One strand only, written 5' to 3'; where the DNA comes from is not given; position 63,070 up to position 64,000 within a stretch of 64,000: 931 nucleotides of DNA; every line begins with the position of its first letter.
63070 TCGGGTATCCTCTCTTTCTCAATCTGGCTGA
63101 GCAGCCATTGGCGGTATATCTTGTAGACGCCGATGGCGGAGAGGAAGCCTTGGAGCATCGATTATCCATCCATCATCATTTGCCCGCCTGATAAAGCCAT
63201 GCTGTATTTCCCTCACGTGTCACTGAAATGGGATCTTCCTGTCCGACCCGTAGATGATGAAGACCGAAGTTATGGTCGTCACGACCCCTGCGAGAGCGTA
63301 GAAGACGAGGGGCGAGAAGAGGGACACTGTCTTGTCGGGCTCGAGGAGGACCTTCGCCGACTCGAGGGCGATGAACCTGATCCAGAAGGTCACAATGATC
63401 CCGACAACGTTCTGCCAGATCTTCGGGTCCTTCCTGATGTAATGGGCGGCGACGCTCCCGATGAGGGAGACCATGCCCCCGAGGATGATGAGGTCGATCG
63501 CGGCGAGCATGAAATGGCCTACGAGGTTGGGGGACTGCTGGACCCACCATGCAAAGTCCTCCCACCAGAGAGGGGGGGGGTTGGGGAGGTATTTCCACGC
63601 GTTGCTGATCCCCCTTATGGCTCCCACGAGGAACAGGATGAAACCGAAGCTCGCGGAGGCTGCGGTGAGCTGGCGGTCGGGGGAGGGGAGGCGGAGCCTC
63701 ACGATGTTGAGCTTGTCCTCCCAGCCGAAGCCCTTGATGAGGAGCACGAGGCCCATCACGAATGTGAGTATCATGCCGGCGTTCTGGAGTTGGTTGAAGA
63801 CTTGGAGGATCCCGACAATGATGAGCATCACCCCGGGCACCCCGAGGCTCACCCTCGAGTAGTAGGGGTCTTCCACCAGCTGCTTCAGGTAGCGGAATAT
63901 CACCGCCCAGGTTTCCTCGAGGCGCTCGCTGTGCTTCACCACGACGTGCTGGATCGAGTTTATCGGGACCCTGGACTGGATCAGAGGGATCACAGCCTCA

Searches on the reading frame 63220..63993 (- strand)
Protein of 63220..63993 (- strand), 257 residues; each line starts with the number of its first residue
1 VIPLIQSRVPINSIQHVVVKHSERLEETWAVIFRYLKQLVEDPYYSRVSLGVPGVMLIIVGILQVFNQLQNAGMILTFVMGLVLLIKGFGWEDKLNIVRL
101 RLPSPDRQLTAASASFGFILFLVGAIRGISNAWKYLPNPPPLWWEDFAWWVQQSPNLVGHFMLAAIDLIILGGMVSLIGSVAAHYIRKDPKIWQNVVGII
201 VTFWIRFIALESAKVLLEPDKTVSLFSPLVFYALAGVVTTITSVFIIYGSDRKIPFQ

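Call 53: search_protein_families(library=pfam, proteins=[window:63220-63993:-], max_evalue=0.00001)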
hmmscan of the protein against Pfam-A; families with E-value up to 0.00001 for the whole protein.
window:63220-63993:- (257 aa): 1 family
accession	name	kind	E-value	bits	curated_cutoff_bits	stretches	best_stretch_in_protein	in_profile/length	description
PF04123.18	DUF373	-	4.3e-37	128.7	28.3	1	1-236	113-330/335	Domain of unknown function (DUF373)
